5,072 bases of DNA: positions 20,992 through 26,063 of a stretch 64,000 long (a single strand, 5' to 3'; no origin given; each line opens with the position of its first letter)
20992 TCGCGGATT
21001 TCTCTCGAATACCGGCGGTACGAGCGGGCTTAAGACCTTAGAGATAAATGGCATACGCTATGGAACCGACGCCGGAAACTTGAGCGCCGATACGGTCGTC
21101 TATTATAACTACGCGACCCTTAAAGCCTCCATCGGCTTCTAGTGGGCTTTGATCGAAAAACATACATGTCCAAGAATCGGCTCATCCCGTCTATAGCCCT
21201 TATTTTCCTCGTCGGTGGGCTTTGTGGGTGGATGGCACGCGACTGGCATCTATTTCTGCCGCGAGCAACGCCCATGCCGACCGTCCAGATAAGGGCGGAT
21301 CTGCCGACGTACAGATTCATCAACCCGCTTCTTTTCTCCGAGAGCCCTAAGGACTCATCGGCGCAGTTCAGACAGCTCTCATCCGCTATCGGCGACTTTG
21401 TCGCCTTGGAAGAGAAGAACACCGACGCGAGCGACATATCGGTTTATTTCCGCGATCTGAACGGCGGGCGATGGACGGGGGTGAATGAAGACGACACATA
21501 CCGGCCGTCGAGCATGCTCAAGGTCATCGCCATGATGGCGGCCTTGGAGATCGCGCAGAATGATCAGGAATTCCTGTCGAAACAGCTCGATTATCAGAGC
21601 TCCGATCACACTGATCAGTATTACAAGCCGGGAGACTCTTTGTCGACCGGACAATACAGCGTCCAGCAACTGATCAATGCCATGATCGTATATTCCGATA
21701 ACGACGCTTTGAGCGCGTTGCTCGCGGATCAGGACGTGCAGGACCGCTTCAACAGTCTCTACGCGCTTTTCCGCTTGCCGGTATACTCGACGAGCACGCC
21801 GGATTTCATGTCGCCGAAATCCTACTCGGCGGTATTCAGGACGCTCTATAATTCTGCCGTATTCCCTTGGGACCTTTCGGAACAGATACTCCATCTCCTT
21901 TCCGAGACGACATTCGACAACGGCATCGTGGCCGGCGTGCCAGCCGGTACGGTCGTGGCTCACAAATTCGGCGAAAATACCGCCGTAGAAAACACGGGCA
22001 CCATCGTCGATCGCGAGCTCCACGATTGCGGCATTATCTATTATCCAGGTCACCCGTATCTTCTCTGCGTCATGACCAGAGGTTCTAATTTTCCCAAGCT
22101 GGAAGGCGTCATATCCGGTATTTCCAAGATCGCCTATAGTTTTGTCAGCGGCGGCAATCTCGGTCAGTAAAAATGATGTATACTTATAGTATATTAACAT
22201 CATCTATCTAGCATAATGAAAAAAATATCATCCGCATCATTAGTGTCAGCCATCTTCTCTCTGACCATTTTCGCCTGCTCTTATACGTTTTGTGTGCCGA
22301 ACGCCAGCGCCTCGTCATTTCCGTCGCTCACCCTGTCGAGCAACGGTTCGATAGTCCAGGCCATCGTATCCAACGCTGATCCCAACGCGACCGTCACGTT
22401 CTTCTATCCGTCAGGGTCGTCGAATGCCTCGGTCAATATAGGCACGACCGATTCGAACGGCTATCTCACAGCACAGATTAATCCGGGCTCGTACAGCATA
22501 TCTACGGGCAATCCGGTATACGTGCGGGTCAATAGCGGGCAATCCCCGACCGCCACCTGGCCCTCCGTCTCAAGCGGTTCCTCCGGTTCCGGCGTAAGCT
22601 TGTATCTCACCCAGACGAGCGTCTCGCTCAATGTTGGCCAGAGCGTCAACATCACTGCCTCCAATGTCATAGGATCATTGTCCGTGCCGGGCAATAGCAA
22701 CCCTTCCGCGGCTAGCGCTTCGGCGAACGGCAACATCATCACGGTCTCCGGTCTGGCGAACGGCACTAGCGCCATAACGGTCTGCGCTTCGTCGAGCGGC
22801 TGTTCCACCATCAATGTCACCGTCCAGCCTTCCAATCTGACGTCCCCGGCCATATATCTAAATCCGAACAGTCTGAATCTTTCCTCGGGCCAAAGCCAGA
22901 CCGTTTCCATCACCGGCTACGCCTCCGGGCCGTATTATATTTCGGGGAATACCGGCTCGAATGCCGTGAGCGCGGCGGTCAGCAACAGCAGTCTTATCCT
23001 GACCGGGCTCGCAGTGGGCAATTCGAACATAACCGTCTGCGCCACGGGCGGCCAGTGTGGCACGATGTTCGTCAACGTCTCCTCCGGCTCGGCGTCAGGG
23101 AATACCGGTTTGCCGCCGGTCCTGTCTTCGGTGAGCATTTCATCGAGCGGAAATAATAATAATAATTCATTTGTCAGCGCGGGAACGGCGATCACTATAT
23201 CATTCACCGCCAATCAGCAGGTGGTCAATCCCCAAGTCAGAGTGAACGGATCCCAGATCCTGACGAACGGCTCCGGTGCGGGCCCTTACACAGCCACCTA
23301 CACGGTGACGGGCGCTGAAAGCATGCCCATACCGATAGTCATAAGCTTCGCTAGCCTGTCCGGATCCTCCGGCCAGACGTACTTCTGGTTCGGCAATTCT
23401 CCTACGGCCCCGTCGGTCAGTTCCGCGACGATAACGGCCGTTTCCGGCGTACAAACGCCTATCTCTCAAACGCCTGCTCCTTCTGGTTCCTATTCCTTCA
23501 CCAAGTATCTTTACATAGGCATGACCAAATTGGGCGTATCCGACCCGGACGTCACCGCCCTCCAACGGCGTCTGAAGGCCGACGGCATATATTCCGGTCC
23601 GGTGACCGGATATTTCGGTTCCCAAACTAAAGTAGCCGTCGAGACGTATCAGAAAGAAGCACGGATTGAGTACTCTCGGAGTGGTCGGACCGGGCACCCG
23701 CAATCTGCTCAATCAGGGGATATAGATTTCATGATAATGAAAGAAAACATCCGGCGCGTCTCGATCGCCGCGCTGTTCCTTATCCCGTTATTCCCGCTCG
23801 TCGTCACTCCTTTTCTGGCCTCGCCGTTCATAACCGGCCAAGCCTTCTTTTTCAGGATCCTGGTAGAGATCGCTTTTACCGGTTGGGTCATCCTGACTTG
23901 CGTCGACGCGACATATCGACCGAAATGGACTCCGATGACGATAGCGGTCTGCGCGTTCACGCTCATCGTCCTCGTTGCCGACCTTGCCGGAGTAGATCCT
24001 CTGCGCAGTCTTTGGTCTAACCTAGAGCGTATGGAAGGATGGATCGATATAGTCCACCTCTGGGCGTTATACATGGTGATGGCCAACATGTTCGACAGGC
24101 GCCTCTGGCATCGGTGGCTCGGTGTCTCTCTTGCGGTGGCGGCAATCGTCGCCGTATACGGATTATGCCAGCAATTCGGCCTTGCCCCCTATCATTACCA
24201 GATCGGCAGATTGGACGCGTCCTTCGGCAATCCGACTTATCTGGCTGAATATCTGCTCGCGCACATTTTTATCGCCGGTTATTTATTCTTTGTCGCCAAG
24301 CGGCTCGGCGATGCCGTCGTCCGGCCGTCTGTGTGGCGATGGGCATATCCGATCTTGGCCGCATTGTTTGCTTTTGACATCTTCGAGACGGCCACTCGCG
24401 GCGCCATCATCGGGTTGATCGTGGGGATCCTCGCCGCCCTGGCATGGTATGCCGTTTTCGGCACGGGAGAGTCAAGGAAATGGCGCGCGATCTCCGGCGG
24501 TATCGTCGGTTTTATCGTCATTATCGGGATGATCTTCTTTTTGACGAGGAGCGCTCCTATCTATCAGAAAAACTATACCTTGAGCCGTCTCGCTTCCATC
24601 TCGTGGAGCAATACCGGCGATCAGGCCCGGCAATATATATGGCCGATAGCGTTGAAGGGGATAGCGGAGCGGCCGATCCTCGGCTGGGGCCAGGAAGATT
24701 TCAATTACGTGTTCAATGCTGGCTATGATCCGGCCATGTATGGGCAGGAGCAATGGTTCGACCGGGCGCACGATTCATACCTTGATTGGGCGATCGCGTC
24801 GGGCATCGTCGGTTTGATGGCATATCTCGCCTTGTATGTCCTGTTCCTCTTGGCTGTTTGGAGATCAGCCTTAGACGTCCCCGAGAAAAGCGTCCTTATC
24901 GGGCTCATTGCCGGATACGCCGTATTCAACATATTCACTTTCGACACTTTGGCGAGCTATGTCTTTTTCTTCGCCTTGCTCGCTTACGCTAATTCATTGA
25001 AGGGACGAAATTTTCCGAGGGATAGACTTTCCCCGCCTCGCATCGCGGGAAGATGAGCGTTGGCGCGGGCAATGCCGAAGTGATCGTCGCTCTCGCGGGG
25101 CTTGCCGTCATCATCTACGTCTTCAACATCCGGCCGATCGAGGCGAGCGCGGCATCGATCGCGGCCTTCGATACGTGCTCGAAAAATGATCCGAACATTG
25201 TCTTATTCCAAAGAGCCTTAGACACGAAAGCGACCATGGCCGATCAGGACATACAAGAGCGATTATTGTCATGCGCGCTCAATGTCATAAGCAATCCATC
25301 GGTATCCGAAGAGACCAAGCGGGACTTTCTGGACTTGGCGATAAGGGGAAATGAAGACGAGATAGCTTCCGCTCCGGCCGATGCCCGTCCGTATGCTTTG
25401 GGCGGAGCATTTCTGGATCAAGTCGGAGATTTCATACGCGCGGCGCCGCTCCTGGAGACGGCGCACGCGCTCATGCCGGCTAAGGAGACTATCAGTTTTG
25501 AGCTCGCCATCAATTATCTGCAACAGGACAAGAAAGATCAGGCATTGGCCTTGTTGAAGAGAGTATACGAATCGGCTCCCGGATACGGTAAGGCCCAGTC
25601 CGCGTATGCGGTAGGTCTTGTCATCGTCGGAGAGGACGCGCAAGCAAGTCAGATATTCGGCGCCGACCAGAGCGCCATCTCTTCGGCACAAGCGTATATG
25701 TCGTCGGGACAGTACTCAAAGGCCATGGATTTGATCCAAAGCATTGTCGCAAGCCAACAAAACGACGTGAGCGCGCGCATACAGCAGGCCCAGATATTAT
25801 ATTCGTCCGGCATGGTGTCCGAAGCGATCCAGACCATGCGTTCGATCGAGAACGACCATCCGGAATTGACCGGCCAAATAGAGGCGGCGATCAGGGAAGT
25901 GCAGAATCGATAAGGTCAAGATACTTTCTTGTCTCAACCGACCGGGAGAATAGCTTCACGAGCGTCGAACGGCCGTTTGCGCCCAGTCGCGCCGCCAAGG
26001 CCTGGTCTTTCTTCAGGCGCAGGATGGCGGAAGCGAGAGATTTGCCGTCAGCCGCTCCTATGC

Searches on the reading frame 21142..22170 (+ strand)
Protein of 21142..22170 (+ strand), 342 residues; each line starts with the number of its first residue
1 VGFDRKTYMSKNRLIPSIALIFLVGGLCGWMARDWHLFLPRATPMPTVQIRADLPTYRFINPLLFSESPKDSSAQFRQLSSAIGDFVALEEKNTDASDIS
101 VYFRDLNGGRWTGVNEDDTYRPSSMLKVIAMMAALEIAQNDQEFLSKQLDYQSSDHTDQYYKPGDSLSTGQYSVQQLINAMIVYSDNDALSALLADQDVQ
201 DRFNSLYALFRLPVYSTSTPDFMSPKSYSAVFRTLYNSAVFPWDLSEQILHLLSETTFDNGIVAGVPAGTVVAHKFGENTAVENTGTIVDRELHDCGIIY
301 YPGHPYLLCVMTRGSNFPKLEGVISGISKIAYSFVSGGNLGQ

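Call 72: search_protein_families(library=pfam, proteins=[window:21142-22170:+], max_evalue=0.0001)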
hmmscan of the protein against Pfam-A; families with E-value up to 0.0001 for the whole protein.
window:21142-22170:+ (342 aa): 1 family
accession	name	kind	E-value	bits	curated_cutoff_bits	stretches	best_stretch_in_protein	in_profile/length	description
PF13354.11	Beta-lactamase2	-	1.5e-31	109.9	22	1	100-312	1-214/214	Beta-lactamase enzyme family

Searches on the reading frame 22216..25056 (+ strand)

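Call 72: search_protein_families(library=pfam, proteins=[window:22216-25056:+], max_evalue=0.0001)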
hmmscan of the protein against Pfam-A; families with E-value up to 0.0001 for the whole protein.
window:22216-25056:+ (946 aa): 4 families
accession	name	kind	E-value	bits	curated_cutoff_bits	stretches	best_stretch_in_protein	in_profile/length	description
PF04932.20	Wzy_C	-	1.6e-19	70.6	31.7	1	714-871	2-149/149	O-Antigen ligase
PF01471.23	PG_binding_1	-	3e-10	40.6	23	1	443-484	2-43/57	Putative peptidoglycan binding domain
PF13629.12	T2SS-T3SS_pil_N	-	8e-06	25.9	23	0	218-289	3-72/72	Pilus formation protein N terminal region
PF07225.17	NDUF_B4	-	8.7e-05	22.8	21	0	700-762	55-115/124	NADH-ubiquinone oxidoreductase B15 subunit (NDUFB4)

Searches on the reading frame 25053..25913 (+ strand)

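Call 72: search_protein_families(library=pfam, proteins=[window:25053-25913:+], max_evalue=0.0001)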
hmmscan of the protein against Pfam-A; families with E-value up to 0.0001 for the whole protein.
window:25053-25913:+ (286 aa): 11 families
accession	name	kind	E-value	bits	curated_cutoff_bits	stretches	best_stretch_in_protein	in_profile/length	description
PF14559.12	TPR_19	-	3e-15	56.7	25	1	125-186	5-66/68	Tetratricopeptide repeat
PF13428.12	TPR_14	-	1.2e-08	35.2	23.5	0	212-248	8-44/44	Tetratricopeptide repeat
PF07719.23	TPR_2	-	3.3e-08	33.5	27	0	149-177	5-33/34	Tetratricopeptide repeat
PF12895.13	ANAPC3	-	4.7e-08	33.6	27.2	1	203-263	21-80/82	Anaphase-promoting complex, cyclosome, subunit 3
PF13174.12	TPR_6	-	1.8e-07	31.8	26.3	0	149-176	4-31/33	Tetratricopeptide repeat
PF25058.1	ARM_TT21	-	3.8e-07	30.6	27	0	208-248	97-137/155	Tetratricopeptide repeat protein 21 ARM repeat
PF13432.12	TPR_16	-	5.2e-07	30.4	32.7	0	123-177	9-63/65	Tetratricopeptide repeat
PF25063.1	ARM_TT21_C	-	1.9e-05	25.1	35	0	112-180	130-199/209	Tetratricopeptide repeat protein 21 C-terminal ARM domain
PF13176.12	TPR_7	-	4.6e-05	23.6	27.9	0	212-235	6-31/36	Tetratricopeptide repeat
PF14561.12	TPR_20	-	6.9e-05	23.5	25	0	211-258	28-77/90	Tetratricopeptide repeat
PF14863.12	Alkyl_sulf_dimr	-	8.3e-05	23.4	26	0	170-260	34-124/139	Alkyl sulfatase dimerisation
